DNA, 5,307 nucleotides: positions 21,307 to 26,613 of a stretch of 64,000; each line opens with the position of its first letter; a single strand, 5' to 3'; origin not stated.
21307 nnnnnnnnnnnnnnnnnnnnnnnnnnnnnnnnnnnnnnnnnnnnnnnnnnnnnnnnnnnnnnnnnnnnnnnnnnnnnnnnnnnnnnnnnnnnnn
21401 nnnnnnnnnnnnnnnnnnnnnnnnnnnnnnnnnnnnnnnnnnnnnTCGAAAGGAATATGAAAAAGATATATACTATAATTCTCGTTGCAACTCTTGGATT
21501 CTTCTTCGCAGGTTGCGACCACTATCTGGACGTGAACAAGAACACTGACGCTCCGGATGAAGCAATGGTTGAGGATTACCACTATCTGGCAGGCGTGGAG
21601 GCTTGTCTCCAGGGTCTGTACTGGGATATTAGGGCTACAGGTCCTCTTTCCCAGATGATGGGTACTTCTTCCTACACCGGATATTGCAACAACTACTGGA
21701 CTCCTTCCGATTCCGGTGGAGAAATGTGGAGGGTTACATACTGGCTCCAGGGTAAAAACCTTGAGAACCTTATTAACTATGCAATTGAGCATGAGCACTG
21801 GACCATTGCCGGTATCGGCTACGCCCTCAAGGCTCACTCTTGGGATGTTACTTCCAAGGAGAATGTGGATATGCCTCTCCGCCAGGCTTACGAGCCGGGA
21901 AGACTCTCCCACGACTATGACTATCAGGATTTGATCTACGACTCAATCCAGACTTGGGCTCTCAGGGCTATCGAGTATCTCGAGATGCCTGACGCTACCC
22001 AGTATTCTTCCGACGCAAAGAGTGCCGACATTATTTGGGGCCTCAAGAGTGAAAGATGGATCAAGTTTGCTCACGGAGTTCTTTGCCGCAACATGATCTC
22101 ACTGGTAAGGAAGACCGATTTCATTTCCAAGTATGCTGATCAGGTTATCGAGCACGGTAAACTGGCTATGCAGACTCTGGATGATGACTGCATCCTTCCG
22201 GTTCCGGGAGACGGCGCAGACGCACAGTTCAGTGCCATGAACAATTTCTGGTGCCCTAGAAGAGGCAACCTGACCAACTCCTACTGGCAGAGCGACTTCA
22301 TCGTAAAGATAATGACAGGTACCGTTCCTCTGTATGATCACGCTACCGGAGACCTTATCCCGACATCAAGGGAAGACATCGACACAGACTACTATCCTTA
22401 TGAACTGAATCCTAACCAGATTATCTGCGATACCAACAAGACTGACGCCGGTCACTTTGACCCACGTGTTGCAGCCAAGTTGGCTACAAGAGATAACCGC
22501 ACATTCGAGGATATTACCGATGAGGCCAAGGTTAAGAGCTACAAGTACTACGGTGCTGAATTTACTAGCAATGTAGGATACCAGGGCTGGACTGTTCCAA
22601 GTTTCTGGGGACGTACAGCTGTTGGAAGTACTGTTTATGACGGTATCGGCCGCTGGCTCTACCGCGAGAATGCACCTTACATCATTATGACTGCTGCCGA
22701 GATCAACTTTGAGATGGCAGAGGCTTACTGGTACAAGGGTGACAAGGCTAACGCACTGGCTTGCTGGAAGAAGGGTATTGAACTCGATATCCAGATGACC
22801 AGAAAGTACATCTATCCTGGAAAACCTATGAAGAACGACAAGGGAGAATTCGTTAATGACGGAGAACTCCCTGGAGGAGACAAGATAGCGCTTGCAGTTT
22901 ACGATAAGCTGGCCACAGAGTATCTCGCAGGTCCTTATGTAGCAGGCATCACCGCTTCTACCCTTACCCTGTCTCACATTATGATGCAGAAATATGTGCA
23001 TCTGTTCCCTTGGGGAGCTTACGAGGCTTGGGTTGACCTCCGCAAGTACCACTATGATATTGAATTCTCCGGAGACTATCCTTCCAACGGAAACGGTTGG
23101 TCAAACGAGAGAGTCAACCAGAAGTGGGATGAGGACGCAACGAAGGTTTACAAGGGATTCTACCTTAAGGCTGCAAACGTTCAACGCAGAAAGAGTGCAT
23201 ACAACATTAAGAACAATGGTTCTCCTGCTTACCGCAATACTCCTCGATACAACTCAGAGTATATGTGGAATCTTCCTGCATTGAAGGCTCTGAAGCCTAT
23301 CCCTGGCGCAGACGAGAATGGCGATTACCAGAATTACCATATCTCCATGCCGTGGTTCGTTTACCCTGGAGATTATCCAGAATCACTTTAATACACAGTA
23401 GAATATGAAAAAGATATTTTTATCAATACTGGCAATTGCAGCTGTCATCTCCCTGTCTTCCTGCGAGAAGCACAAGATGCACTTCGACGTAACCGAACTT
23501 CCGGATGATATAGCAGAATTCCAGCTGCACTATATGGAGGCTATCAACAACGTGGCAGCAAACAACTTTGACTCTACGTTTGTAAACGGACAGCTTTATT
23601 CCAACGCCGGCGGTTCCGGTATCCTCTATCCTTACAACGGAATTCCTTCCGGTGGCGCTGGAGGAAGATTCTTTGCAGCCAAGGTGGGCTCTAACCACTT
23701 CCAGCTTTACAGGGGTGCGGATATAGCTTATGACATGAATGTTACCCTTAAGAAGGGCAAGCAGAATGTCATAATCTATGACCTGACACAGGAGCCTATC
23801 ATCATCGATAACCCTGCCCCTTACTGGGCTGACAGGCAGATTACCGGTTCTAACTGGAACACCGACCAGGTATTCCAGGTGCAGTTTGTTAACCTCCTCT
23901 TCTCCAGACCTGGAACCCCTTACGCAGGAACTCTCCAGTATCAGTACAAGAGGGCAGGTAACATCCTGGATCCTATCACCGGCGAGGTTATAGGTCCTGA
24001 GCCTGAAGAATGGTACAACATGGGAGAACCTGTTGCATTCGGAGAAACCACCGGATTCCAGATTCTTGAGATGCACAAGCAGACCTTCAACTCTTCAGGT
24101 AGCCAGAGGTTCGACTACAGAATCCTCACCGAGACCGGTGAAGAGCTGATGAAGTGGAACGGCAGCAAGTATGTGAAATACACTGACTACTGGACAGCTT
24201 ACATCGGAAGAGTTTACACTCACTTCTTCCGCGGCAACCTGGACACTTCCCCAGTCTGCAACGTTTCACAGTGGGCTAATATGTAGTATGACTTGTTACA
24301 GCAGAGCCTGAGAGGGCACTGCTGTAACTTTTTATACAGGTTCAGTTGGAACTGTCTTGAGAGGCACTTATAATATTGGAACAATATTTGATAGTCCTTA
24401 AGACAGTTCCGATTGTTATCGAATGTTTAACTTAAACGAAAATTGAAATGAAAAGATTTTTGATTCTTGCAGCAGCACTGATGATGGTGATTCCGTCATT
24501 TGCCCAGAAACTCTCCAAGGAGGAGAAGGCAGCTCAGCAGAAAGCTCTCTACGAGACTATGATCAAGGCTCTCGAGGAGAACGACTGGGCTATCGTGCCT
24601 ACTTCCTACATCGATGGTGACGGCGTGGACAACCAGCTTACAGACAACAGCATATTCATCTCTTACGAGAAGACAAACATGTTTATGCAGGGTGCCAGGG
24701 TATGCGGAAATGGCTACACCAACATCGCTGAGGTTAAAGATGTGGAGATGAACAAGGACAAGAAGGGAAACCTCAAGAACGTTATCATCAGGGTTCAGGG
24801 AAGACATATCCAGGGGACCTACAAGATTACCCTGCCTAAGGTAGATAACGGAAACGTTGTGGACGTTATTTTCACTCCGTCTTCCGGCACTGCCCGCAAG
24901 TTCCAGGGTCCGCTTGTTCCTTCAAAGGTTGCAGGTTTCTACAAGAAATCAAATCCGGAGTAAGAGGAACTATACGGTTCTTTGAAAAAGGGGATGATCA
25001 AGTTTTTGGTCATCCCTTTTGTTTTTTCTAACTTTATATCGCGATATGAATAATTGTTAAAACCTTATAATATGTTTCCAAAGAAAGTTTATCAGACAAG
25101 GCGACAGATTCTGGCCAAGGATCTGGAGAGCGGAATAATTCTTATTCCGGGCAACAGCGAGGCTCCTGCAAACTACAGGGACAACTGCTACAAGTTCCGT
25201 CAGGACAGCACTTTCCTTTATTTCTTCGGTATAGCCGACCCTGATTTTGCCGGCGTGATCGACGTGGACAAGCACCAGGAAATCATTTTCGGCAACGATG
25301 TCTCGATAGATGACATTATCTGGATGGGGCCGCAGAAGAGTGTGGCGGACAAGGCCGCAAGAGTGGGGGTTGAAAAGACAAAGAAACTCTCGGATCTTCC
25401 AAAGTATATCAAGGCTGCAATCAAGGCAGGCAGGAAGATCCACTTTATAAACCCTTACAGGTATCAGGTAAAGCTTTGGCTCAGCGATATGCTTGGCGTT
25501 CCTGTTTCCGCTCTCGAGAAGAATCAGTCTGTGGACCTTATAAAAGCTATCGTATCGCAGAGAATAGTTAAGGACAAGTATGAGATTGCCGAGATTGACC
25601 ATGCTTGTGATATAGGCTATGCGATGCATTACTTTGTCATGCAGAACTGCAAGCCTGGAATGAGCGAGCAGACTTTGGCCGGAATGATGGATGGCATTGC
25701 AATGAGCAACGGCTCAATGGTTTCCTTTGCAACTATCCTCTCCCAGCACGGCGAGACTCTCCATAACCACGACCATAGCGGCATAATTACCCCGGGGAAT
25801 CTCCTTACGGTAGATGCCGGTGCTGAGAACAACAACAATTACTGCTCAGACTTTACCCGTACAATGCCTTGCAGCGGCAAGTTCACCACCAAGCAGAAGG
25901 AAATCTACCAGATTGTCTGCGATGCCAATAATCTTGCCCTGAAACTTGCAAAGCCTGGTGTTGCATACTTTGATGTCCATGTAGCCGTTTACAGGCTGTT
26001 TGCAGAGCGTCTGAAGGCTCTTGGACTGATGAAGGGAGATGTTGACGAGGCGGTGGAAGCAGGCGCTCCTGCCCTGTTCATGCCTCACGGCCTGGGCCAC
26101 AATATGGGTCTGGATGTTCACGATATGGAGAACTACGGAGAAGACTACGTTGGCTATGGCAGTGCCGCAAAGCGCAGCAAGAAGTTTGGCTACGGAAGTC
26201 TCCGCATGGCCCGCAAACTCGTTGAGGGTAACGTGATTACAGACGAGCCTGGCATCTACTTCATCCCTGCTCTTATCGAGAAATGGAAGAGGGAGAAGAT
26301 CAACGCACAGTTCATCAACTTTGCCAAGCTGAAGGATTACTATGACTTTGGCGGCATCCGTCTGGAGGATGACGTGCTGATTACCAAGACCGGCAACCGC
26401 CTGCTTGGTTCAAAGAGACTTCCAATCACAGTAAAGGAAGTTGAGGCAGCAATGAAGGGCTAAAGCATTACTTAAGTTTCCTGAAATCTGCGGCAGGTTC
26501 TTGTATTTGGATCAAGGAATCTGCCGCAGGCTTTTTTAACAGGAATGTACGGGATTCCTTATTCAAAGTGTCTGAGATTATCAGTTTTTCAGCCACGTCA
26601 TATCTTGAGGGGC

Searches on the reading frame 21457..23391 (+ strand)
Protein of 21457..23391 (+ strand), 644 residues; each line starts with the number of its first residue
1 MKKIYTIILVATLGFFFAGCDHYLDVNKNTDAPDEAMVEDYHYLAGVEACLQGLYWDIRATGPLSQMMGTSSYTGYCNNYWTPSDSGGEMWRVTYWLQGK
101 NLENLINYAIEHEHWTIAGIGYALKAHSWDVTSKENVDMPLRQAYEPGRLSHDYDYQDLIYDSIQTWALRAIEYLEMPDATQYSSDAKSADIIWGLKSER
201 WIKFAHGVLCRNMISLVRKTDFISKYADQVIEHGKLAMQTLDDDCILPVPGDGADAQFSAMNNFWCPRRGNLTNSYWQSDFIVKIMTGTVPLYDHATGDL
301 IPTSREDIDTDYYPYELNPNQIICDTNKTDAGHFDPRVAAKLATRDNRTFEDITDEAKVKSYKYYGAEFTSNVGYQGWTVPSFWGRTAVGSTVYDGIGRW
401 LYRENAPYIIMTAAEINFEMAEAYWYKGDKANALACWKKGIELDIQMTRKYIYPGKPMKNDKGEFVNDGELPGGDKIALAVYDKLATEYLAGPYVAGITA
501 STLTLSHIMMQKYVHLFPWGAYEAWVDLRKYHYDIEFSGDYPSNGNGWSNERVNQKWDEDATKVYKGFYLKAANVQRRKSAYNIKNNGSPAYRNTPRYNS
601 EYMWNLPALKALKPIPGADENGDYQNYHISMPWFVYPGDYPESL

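Call 6: search_protein_families(library=pfam, proteins=[window:21457-23391:+], max_evalue=0.001)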
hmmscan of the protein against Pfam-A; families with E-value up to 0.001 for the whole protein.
window:21457-23391:+ (644 aa): 1 family
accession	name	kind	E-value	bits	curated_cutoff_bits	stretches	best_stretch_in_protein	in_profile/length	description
PF12771.13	SusD-like_2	-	5.6e-19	68.7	27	2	62-288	33-250/415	Starch-binding associating with outer membrane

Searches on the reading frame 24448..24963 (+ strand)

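Call 6: search_protein_families(library=pfam, proteins=[window:24448-24963:+], max_evalue=0.001)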
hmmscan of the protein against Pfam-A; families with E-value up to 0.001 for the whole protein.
window:24448-24963:+ (171 aa): 1 family
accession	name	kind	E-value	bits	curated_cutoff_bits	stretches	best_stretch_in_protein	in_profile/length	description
PF14059.11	DUF4251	-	2.8e-06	27.9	27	1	30-140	2-119/133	Domain of unknown function (DUF4251)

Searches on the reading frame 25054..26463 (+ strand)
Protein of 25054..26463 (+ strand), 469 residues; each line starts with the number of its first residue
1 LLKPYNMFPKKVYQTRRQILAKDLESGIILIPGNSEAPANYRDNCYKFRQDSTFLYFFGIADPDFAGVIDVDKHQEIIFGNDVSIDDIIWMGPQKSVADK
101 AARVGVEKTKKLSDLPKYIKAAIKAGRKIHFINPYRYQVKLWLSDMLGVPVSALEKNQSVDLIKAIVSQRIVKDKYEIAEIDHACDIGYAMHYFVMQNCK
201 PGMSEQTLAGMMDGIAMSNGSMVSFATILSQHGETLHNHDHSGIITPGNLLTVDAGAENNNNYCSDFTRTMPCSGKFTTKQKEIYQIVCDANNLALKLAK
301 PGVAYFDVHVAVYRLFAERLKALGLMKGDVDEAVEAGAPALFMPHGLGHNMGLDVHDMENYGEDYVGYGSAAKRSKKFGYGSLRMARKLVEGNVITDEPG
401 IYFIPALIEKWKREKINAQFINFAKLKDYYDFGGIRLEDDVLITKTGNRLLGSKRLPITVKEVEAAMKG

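Call 6: search_protein_families(library=pfam, proteins=[window:25054-26463:+], max_evalue=0.001)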
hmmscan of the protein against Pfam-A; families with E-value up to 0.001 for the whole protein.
window:25054-26463:+ (469 aa): 2 families
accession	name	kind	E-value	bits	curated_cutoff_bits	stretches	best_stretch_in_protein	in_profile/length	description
PF00557.29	Peptidase_M24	-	2.3e-46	158.7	23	1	180-445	2-208/208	Metallopeptidase family M24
PF05195.22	AMP_N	-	7e-28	97.2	24.6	1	13-129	1-120/121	Aminopeptidase P, N-terminal domain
